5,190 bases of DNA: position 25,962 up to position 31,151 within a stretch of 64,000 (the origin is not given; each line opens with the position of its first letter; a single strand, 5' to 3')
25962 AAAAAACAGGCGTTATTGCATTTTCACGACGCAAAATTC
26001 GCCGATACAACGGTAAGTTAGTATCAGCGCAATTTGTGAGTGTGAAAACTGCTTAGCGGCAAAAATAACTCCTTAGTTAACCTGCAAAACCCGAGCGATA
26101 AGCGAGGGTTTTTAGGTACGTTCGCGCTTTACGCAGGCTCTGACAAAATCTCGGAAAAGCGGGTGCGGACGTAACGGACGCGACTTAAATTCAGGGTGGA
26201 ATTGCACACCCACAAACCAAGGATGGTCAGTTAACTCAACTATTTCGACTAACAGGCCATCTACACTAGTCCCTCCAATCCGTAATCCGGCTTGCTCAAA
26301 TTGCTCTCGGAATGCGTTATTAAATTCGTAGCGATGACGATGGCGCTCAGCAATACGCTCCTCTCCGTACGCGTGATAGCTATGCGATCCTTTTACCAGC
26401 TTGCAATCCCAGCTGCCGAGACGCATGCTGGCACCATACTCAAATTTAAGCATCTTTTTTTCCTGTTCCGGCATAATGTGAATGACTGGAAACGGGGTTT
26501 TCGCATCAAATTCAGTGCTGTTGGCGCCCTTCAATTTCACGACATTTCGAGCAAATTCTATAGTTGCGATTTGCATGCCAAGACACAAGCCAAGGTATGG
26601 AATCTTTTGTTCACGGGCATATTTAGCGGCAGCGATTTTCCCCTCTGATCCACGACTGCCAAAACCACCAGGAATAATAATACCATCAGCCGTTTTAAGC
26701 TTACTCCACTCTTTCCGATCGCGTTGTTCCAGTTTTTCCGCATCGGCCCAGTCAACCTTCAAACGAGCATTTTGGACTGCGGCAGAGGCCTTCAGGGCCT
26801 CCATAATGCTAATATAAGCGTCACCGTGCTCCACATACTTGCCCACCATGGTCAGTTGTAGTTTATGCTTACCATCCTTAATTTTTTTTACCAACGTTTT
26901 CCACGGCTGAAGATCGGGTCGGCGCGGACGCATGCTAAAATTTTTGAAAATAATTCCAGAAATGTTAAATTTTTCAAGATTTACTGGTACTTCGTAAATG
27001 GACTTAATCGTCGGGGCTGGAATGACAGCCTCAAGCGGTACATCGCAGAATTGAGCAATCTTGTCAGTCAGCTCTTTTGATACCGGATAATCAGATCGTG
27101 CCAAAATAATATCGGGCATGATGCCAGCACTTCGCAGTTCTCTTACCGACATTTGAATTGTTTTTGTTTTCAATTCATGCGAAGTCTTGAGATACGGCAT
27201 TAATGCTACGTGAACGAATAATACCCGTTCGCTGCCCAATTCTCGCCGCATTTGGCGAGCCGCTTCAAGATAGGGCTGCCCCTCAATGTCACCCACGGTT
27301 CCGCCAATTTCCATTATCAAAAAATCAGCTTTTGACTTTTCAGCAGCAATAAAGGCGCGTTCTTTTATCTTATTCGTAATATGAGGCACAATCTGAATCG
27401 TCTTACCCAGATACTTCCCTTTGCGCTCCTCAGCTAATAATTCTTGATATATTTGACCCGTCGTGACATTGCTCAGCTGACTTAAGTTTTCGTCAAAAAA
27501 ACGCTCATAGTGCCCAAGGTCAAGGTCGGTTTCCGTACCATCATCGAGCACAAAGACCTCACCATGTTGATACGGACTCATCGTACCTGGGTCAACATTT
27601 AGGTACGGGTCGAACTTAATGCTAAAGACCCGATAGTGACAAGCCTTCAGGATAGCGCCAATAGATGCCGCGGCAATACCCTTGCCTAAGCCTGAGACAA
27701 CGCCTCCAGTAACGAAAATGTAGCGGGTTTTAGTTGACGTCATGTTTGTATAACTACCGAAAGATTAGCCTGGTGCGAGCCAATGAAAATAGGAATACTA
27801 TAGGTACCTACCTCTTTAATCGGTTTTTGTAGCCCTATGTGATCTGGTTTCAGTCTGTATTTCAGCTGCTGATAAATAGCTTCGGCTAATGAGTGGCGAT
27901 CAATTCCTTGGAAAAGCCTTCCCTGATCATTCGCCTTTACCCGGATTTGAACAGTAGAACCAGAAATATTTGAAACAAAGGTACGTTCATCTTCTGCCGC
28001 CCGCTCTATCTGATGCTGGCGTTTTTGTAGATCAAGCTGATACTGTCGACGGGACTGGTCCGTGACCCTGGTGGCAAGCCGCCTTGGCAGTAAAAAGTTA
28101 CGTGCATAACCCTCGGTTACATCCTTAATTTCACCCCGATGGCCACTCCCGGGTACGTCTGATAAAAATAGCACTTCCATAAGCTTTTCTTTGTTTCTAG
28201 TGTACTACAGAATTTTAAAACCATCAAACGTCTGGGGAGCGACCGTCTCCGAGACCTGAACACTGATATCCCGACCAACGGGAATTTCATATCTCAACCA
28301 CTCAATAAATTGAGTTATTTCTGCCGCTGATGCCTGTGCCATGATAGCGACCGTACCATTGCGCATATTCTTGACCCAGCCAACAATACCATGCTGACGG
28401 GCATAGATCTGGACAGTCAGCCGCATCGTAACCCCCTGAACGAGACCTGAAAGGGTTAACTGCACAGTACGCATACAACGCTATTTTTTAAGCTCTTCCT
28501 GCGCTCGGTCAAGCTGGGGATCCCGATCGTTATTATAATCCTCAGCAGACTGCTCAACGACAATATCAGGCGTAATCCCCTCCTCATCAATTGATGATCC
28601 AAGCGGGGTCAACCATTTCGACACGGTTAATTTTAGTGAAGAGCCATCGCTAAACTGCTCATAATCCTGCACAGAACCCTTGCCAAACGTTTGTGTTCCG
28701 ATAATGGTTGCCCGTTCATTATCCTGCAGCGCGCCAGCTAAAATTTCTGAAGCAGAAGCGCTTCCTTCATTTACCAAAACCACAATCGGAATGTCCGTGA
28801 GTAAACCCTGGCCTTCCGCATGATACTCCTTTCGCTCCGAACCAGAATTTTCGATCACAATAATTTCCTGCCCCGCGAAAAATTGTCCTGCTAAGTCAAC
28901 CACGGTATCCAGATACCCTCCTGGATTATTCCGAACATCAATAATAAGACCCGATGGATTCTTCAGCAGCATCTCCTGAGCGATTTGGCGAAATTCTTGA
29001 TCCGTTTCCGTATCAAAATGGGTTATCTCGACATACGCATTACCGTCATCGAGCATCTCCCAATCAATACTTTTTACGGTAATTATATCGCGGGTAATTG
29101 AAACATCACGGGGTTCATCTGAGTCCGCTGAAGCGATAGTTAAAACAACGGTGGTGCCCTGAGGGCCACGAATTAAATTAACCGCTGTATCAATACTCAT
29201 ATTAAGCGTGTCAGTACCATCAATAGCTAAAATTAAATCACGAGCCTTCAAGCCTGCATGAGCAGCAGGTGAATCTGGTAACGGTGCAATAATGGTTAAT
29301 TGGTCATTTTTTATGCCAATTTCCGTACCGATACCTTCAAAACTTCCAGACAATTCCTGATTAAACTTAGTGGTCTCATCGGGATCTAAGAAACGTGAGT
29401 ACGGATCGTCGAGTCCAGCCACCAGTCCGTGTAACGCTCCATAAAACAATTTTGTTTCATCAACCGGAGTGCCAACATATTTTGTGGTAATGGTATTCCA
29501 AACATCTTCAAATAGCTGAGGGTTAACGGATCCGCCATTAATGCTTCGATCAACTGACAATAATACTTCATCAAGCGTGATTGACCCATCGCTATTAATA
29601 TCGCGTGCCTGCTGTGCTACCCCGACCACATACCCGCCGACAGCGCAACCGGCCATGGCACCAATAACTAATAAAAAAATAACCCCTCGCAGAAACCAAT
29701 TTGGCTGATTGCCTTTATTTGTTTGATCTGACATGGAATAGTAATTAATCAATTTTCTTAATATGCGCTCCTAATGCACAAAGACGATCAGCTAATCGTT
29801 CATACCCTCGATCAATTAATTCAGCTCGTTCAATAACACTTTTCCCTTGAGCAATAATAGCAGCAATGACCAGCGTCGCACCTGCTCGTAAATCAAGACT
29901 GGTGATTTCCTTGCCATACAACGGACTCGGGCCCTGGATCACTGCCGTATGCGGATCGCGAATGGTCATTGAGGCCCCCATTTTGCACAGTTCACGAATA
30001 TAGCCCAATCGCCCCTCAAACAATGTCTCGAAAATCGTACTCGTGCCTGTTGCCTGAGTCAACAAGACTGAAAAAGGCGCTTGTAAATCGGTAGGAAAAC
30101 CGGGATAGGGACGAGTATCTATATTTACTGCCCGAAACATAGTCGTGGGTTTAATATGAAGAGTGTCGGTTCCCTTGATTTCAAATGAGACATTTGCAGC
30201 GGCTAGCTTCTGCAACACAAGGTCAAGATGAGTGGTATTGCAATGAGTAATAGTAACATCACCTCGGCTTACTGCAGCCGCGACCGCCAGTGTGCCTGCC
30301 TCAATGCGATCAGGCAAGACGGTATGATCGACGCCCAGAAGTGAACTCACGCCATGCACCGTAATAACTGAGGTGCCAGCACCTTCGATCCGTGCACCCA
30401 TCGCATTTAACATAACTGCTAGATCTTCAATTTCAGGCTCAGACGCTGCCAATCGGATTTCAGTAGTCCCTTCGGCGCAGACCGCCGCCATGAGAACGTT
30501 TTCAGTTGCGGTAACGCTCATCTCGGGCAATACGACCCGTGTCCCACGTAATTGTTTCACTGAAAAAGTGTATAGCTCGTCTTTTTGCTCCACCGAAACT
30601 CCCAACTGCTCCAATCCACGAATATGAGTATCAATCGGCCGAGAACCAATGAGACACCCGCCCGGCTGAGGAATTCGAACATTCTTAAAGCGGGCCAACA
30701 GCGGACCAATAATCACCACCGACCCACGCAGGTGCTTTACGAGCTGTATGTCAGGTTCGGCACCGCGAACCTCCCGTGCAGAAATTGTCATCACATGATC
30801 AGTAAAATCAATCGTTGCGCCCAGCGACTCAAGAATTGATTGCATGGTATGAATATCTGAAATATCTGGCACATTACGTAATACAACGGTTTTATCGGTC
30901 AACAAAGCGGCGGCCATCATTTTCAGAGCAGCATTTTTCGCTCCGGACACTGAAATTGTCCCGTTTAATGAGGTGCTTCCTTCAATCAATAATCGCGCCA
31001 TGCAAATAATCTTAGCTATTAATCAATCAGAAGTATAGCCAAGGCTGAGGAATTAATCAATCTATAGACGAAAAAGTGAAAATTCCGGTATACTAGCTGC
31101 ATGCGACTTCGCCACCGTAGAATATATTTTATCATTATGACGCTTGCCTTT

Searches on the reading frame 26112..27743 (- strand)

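Call 11: search_protein_families(library=pfam, proteins=[window:26112-27743:-], max_evalue=0.00001)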
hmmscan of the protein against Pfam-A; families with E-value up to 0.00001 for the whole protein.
window:26112-27743:- (543 aa): 3 families
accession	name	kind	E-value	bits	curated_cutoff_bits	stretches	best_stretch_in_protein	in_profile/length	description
PF06418.20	CTP_synth_N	-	1.2e-117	392.5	26.1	1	7-270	1-264/265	CTP synthase N-terminus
PF00117.34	GATase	-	6.6e-39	134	22.8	1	308-535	4-189/190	Glutamine amidotransferase class-I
PF07722.19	Peptidase_C26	-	1.8e-07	31.6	20.5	1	370-518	95-219/219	Peptidase C26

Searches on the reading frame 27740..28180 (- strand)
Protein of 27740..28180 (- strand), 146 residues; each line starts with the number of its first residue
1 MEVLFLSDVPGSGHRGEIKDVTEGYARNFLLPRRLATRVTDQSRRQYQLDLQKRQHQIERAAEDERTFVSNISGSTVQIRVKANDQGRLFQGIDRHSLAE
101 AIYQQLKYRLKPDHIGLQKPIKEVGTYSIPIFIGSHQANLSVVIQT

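Call 45: search_protein_families(library=pfam, proteins=[window:27740-28180:-], max_evalue=0.001)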
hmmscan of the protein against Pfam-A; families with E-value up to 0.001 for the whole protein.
window:27740-28180:- (146 aa): 2 families
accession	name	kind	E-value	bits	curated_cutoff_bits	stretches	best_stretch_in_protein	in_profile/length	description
PF01281.25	Ribosomal_L9_N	-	6e-17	61.4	20.7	1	1-47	1-47/47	Ribosomal protein L9, N-terminal domain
PF03948.19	Ribosomal_L9_C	-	4.8e-11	43.4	23.2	1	70-142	8-82/86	Ribosomal protein L9, C-terminal domain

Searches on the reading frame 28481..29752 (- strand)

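Call 11: search_protein_families(library=pfam, proteins=[window:28481-29752:-], max_evalue=0.00001)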
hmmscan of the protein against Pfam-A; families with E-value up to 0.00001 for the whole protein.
window:28481-29752:- (423 aa): 4 families
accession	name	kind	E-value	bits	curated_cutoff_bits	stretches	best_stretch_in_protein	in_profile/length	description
PF03572.23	Peptidase_S41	-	1.3e-52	178.1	24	1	239-399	3-165/165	Peptidase family S41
PF17820.7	PDZ_6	-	1.2e-13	51.1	27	1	156-207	4-53/54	PDZ domain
PF00595.29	PDZ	-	5.9e-10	39.8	23.2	1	139-206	10-80/81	PDZ domain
PF22694.1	CtpB_N-like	-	3.7e-08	34.1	27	1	81-124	41-83/85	Activating protease CtpB N-terminal domain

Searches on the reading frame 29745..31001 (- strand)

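Call 11: search_protein_families(library=pfam, proteins=[window:29745-31001:-], max_evalue=0.00001)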
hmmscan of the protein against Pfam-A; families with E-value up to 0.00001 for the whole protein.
window:29745-31001:- (418 aa): 1 family
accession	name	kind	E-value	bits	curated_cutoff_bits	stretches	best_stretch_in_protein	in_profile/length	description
PF00275.25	EPSP_synthase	-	5.7e-89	299.1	22.8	1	7-407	2-417/417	EPSP synthase (3-phosphoshikimate 1-carboxyvinyltransferase)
